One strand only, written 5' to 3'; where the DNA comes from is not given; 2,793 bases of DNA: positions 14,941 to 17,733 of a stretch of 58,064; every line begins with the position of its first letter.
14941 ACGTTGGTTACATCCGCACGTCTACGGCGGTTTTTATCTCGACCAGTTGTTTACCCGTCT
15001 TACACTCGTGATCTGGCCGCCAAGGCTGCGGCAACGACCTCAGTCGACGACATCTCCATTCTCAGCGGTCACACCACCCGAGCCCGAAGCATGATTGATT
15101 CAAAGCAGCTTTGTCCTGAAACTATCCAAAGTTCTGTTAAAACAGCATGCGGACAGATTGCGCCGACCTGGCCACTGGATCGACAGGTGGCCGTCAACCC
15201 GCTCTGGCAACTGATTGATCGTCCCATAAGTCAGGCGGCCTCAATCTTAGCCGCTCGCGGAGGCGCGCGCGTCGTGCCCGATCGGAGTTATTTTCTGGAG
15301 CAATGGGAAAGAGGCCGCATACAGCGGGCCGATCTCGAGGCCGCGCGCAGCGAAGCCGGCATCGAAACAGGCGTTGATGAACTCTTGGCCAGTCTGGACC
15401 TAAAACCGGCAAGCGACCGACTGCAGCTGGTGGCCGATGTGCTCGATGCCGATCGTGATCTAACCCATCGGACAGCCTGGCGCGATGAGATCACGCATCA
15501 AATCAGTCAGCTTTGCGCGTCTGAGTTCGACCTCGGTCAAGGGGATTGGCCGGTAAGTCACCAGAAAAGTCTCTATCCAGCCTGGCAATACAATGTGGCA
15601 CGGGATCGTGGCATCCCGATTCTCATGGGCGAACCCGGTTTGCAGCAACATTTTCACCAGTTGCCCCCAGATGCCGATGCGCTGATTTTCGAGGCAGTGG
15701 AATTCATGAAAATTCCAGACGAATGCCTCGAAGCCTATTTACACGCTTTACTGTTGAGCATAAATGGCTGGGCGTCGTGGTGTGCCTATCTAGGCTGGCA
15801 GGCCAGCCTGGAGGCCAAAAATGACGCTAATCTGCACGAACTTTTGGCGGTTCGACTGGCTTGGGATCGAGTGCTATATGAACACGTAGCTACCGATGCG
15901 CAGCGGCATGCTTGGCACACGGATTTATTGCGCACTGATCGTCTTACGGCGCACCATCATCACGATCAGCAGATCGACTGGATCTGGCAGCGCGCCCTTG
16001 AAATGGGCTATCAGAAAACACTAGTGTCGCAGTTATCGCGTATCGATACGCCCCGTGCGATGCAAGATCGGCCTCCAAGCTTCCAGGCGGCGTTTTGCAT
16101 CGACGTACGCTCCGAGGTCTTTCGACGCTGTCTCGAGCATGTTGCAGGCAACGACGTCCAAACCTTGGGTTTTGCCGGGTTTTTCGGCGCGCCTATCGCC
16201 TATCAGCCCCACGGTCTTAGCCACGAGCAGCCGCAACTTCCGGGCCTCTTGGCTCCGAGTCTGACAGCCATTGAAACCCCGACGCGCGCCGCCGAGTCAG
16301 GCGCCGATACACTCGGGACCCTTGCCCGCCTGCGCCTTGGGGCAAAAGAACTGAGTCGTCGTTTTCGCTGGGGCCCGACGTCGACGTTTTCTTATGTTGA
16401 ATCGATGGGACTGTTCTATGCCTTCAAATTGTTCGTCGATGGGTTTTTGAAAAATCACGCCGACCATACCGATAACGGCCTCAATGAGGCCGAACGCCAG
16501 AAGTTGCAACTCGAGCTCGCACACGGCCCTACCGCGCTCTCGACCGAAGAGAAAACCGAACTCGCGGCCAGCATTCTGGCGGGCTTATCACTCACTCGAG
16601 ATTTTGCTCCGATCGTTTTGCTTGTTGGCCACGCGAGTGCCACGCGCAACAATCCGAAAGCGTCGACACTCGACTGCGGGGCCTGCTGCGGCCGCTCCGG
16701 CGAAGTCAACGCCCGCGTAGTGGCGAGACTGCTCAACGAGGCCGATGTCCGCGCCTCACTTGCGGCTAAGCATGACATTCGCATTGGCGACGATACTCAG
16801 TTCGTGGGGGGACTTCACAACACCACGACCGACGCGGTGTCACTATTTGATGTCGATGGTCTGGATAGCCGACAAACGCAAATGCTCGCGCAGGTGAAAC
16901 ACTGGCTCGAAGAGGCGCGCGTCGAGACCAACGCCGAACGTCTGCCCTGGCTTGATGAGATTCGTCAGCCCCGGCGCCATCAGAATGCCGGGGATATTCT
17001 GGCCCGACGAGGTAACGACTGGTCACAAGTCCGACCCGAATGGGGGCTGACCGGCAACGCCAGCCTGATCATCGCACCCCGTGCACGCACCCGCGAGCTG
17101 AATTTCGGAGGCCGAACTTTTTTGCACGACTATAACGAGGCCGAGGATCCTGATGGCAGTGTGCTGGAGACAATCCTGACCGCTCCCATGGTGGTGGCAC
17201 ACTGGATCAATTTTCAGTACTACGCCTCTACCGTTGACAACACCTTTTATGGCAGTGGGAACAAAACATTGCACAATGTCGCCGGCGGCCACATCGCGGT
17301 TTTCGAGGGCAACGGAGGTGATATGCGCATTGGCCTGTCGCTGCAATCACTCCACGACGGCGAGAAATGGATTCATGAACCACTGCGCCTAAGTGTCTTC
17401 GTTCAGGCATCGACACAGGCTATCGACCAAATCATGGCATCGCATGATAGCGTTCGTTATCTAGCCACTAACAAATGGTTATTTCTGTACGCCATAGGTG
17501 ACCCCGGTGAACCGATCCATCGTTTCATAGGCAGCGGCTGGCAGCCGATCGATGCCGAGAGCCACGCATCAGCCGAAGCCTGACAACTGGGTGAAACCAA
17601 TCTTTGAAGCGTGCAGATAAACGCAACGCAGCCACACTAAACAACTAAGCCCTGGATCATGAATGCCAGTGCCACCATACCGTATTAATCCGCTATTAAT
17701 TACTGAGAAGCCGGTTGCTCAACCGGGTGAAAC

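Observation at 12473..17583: LysR-regulated DabB/DabA (DAB) energy-coupled inorganic-carbon pump operon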

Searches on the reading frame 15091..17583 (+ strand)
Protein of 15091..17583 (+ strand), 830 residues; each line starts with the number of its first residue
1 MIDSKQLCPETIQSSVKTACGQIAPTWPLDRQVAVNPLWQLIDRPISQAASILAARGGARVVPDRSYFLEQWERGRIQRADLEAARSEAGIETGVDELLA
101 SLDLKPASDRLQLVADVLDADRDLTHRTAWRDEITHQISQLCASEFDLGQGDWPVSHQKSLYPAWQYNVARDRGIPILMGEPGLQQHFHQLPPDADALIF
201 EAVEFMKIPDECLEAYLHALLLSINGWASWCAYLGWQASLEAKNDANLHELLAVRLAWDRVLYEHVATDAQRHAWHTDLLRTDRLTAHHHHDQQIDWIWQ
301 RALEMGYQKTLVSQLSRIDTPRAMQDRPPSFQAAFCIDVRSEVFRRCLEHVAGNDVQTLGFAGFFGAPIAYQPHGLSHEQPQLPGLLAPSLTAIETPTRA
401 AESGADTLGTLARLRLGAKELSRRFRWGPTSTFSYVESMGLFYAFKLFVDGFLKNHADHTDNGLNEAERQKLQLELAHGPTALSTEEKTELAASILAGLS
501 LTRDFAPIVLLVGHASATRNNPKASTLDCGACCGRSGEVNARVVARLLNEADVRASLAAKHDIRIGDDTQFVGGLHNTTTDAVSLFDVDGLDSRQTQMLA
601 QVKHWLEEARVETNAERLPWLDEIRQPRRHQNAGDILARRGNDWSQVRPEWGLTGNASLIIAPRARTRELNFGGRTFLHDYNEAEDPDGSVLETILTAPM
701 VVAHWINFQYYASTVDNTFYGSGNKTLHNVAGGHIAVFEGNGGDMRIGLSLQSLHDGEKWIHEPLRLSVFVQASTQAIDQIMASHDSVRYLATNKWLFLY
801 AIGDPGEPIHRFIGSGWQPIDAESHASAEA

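Call 4: search_protein_families(library=pfam, proteins=[window:15091-17583:+])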
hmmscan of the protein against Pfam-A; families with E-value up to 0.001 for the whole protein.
window:15091-17583:+ (830 aa): 1 family
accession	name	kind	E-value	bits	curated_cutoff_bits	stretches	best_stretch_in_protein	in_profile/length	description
PF10070.14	DabA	-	2.6e-249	830.1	25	1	16-797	1-747/747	Probable inorganic carbon transporter subunit DabA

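Call 5: search_protein_families(library=ncbifam, proteins=[window:15091-17583:+])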
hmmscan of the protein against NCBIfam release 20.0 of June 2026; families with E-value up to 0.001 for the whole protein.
window:15091-17583:+ (830 aa): 0 families

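Call 13: search_solved_structures(query=window:15091-17583:+, max_evalue=1, show_alignments=2)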
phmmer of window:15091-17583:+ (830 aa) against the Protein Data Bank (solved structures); distinct sequences matched with E-value up to 1: 2.
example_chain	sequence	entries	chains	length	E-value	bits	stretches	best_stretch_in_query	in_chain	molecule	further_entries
9rd0_A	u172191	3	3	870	3.5e-170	571.4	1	15-820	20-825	Probable inorganic carbon transporter subunit DabA2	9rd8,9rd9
1fpo_A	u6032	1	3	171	0.063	14.8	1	28-141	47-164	CHAPERONE PROTEIN HSCB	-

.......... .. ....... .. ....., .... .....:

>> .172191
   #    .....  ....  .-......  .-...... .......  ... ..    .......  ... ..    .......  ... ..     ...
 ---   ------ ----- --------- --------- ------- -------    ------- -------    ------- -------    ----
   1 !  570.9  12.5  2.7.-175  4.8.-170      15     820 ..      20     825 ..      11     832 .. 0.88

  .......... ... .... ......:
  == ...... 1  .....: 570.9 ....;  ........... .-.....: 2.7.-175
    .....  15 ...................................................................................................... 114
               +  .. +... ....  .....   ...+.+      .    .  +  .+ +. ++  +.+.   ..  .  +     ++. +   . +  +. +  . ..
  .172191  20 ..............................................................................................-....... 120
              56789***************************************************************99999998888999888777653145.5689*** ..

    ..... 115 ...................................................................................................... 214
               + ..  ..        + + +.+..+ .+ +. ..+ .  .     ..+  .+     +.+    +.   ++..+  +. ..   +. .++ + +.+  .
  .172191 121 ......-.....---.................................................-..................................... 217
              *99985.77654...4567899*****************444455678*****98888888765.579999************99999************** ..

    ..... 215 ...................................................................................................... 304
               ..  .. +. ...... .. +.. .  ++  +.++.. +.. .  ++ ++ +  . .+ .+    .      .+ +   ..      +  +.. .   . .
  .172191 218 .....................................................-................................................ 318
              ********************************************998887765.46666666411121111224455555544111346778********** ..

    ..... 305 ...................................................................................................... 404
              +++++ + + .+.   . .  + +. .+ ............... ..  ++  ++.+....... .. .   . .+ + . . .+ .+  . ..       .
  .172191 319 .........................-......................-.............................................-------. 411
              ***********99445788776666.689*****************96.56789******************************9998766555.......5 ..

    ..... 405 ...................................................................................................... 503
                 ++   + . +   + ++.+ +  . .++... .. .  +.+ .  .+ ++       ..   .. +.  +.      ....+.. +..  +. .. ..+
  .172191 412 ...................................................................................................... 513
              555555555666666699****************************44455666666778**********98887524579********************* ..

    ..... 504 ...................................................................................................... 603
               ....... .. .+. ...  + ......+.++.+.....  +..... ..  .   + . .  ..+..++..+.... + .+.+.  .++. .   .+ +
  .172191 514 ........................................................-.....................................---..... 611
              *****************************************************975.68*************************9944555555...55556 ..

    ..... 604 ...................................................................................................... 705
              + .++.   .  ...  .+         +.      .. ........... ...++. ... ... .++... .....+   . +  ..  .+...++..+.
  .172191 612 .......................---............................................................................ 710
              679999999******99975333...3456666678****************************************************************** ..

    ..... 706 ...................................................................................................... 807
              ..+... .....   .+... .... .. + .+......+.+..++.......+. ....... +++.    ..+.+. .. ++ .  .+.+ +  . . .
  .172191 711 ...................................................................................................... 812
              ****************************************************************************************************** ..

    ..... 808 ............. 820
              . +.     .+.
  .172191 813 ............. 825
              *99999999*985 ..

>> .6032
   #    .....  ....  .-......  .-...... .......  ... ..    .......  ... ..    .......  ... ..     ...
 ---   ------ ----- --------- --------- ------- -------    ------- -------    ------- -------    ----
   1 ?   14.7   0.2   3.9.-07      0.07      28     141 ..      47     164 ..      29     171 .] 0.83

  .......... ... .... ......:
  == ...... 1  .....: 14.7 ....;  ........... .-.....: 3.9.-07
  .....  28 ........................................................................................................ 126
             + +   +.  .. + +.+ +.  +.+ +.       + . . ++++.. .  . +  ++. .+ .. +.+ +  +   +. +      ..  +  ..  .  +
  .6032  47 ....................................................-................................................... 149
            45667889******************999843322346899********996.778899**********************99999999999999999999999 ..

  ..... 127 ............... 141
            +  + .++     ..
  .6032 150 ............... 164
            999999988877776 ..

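Call 27: find_homologous_proteins(query=window:15091-17583:+, max_evalue=1e-20)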
Query window:15091-17583:+ (830 aa): 5660 proteins with E <= 1e-20 among 8000 candidates; the best 120 are listed.
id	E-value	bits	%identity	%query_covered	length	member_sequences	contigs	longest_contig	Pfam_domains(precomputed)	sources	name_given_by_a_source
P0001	0.0e+0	1926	100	100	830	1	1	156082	PF10070.15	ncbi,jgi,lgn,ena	-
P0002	0.0e+0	1114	61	100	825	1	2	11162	PF10070.15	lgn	-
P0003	0.0e+0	1047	58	99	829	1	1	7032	PF10070.15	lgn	-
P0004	0.0e+0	1029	58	99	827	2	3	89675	PF10070.15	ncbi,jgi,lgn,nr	ncbi:MAG: DUF2309 domain-containing protein [Salinisphaera sp.]|jgi:uncharacterized protein YbcC (UP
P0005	6.1e-298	1009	58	98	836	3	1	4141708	PF10070.15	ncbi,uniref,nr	ncbi:YbcC family protein [Salinisphaera sp. LB1]|uniref:YbcC family protein n=1 Tax=Salinisphaera sp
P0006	8.9e-297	1005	57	98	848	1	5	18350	PF10070.15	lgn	-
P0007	1.1e-294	998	56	98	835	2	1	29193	PF10070.15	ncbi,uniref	ncbi:MAG: DUF2309 domain-containing protein [Salinisphaera sp.]|uniref:YbcC family protein n=1 Tax=S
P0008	7.9e-294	995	56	98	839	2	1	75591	PF10070.15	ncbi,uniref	ncbi:YbcC family protein [Salinisphaera hydrothermalis]|uniref:YbcC family protein n=1 Tax=Salinisph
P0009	8.5e-290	982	57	98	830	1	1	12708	PF10070.15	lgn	-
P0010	2.4e-285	967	57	97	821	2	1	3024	PF10070.15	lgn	-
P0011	3.3e-251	854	51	98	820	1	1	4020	PF10070.15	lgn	-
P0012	3.7e-245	834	50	98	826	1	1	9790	PF10070.15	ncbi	-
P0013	5.2e-243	827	51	98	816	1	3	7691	PF10070.15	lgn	-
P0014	4.0e-241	821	50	97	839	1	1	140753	PF10070.15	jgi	-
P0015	8.3e-232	790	48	97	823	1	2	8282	PF10070.15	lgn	-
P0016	4.0e-230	785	47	97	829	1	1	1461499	PF10070.15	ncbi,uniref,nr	ncbi:DUF2309 domain-containing protein [Puniceicoccales bacterium CK1056]|uniref:Probable inorganic 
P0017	1.5e-229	783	48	96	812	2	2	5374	PF10070.15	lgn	-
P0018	5.0e-226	771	47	98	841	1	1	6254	PF10070.15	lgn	-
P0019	1.3e-224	766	46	98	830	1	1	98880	PF10070.15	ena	-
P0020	1.3e-223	763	48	97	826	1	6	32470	PF10070.15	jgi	jgi:uncharacterized protein YbcC (UPF0753/DUF2309 family)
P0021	2.8e-223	762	48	98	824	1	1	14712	PF10070.15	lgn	-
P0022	6.9e-223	761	47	96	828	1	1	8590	PF10070.15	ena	-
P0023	2.3e-222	759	44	100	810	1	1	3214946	PF10070.15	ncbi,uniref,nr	ncbi:UPF0753 protein [Saliniradius amylolyticus]|uniref:Probable inorganic carbon transporter subuni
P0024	6.1e-222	758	48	97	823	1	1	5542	PF10070.15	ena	-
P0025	2.4e-221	756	47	97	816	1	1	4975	PF10070.15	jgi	jgi:uncharacterized protein YbcC (UPF0753/DUF2309 family)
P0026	1.7e-220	753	47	97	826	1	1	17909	PF10070.15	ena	-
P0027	2.1e-220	752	48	97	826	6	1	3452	PF10070.15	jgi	jgi:uncharacterized protein YbcC (UPF0753/DUF2309 family)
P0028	5.0e-220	751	47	99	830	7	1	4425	PF10070.15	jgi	-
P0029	6.2e-219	748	46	98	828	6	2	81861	PF10070.15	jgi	jgi:uncharacterized protein YbcC (UPF0753/DUF2309 family)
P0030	6.5e-219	748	48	97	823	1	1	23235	PF10070.15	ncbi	-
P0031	9.1e-219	747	46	95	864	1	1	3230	PF10070.15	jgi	jgi:hypothetical protein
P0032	1.3e-218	747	48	96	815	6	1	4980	PF10070.15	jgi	jgi:uncharacterized protein YbcC (UPF0753/DUF2309 family)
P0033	1.4e-218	746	49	96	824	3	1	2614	PF10070.15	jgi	jgi:uncharacterized protein YbcC (UPF0753/DUF2309 family)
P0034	3.0e-218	745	47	97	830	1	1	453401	PF10070.15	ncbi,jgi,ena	jgi:uncharacterized protein YbcC (UPF0753/DUF2309 family)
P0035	3.6e-218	745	48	95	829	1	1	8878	PF10070.15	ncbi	-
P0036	3.6e-218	745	46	98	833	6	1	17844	PF10070.15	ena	-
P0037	4.0e-218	745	46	97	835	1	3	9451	PF10070.15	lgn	-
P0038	5.0e-218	745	47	97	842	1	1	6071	PF10070.15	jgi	jgi:uncharacterized protein YbcC (UPF0753/DUF2309 family)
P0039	5.5e-218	744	45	98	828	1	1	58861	PF10070.15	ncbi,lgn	-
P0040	5.6e-218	744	47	95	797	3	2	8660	PF10070.15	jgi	jgi:uncharacterized protein YbcC (UPF0753/DUF2309 family)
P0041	7.1e-218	744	47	97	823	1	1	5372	PF10070.15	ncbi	-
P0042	9.4e-218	744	47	98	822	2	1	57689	PF10070.15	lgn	-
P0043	2.1e-217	743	48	98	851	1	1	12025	PF10070.15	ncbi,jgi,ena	jgi:uncharacterized protein YbcC (UPF0753/DUF2309 family)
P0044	2.1e-217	743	48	96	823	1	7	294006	PF10070.15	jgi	jgi:uncharacterized protein YbcC (UPF0753/DUF2309 family)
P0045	3.3e-217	742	47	97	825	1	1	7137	PF10070.15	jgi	jgi:uncharacterized protein YbcC (UPF0753/DUF2309 family)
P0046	3.7e-217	742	47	97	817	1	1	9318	PF10070.15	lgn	-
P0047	5.9e-217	741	45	97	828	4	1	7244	PF10070.15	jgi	-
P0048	1.2e-216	740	47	97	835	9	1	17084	PF10070.15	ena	-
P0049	1.2e-216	740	48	95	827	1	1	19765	PF10070.15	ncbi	-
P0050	1.4e-216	740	45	98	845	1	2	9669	PF10070.15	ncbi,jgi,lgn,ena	jgi:uncharacterized protein YbcC (UPF0753/DUF2309 family)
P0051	2.1e-216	739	45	98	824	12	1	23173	PF10070.15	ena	-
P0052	2.5e-216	739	46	96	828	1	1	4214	PF10070.15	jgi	jgi:uncharacterized protein YbcC (UPF0753/DUF2309 family)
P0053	2.6e-216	739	46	98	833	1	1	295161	PF10070.15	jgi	jgi:uncharacterized protein YbcC (UPF0753/DUF2309 family)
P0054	4.1e-216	738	47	98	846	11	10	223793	PF10070.15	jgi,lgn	jgi:uncharacterized protein YbcC (UPF0753/DUF2309 family)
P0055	5.0e-216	738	46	97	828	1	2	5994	PF10070.15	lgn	-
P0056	5.9e-216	738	47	96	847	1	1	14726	PF10070.15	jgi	-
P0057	7.4e-216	737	47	98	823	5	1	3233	PF10070.15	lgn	-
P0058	7.6e-216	737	48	98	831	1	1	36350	PF10070.15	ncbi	-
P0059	7.8e-216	737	47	98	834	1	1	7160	PF10070.15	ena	-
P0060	8.1e-216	737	46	96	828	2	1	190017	PF10070.15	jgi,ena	-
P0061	9.4e-216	737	44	97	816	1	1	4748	PF10070.15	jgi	jgi:uncharacterized protein YbcC (UPF0753/DUF2309 family)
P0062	1.1e-215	737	46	99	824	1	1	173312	PF10070.15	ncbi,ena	-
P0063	1.1e-215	737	47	98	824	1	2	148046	PF10070.15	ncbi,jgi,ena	jgi:uncharacterized protein YbcC (UPF0753/DUF2309 family)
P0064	1.2e-215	737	47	98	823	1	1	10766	PF10070.15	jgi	jgi:uncharacterized protein YbcC (UPF0753/DUF2309 family)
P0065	1.9e-215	736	45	97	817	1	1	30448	PF10070.15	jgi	jgi:uncharacterized protein YbcC (UPF0753/DUF2309 family)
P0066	2.4e-215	736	46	97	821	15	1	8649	PF10070.15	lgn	-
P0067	2.7e-215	736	47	98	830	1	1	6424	PF10070.15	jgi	jgi:uncharacterized protein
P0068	3.7e-215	735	47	98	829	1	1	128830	PF10070.15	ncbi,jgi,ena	jgi:uncharacterized protein YbcC (UPF0753/DUF2309 family)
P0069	4.5e-215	735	47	98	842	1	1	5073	PF10070.15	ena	-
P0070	4.7e-215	735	47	98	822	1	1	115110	PF10070.15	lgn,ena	-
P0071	4.8e-215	735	46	98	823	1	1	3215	PF10070.15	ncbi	-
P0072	5.2e-215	735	47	98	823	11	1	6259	PF10070.15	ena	-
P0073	5.6e-215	735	47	97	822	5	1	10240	PF10070.15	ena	-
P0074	6.1e-215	734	46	97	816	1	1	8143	PF10070.15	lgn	-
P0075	6.3e-215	734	47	96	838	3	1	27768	PF10070.15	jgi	-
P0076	6.8e-215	734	47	98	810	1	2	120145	PF10070.15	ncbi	ncbi:MAG: DUF2309 domain-containing protein [Gammaproteobacteria bacterium]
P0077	7.0e-215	734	46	98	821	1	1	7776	PF10070.15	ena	-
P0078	7.3e-215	734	47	97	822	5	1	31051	PF10070.15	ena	-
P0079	8.2e-215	734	46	97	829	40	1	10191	PF10070.15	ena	-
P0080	1.1e-214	734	47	98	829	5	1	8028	PF10070.15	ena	-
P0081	1.3e-214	733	46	97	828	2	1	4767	PF10070.15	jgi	-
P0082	1.5e-214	733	45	97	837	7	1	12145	PF10070.15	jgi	jgi:uncharacterized protein YbcC (UPF0753/DUF2309 family)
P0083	1.6e-214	733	47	97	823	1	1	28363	PF10070.15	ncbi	-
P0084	1.6e-214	733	46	98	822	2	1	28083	PF10070.15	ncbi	-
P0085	1.9e-214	733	47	98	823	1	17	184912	PF10070.15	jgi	jgi:uncharacterized protein YbcC (UPF0753/DUF2309 family)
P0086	2.3e-214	732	45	97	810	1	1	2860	PF10070.15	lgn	-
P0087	2.7e-214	732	46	97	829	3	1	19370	PF10070.15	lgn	-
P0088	2.8e-214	732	47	96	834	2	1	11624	PF10070.15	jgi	jgi:hypothetical protein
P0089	3.0e-214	732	48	96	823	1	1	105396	PF10070.15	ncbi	-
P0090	5.0e-214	731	47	95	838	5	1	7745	PF10070.15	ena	-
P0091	5.0e-214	731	46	97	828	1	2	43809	PF10070.15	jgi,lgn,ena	-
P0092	5.5e-214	731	47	96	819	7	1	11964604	PF10070.15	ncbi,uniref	ncbi:DUF2309 domain-containing protein [Archangium gephyra]|uniref:YbcC family protein n=1 Tax=Archa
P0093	6.3e-214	731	47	97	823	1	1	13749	PF10070.15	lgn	-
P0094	6.5e-214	731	46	97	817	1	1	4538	PF10070.15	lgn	-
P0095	7.3e-214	731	46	96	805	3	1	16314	PF10070.15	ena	-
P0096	7.5e-214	731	46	97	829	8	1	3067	PF10070.15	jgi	-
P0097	8.5e-214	731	47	97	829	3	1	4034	PF10070.15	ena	-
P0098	8.9e-214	731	46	97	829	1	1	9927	PF10070.15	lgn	-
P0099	9.3e-214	730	44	97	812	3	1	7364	PF10070.15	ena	-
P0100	1.0e-213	730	47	98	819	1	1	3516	PF10070.15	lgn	-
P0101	1.2e-213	730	47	97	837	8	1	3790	PF10070.15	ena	-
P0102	1.3e-213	730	45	97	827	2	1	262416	PF10070.15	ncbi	ncbi:MAG: DUF2309 domain-containing protein [Pirellulales bacterium]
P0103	1.5e-213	730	44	99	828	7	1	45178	PF10070.15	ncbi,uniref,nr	ncbi:MAG: DUF2309 domain-containing protein [Propionivibrio sp.]|uniref:YbcC family protein n=1 Tax=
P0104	1.7e-213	730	47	98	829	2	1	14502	PF10070.15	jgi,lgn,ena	-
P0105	1.8e-213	730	46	97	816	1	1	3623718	PF10070.15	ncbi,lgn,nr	ncbi:DUF2309 domain-containing protein [Proteobacteria bacterium 005FR1]|nr:DUF2309 domain-containin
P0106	2.2e-213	729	47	97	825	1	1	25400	PF10070.15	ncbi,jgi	ncbi:MAG TPA: DUF2309 domain-containing protein [Myxococcaceae bacterium]|jgi:hypothetical protein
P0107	2.4e-213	729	46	98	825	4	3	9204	PF10070.15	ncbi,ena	-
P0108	2.7e-213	729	47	97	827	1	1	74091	PF10070.15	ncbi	-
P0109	2.9e-213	729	47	98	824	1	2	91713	PF10070.15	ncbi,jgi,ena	jgi:uncharacterized protein YbcC (UPF0753/DUF2309 family)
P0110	3.5e-213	729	46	98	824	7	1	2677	PF10070.15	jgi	jgi:uncharacterized protein YbcC (UPF0753/DUF2309 family)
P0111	3.9e-213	728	46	95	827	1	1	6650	PF10070.15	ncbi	-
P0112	4.2e-213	728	46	98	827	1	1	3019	PF10070.15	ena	-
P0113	4.8e-213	728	45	99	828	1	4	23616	PF10070.15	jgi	jgi:hypothetical protein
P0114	5.2e-213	728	48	96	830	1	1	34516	PF10070.15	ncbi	-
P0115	5.3e-213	728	47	96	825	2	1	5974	PF10070.15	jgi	jgi:uncharacterized protein YbcC (UPF0753/DUF2309 family)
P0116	5.7e-213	728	47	98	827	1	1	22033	PF10070.15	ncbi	-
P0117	6.8e-213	728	45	98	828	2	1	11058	PF10070.15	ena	-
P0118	7.8e-213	727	45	98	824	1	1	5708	PF10070.15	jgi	jgi:uncharacterized protein YbcC (UPF0753/DUF2309 family)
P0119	7.9e-213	727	46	98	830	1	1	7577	PF10070.15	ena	-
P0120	8.5e-213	727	45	98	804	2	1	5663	PF10070.15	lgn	-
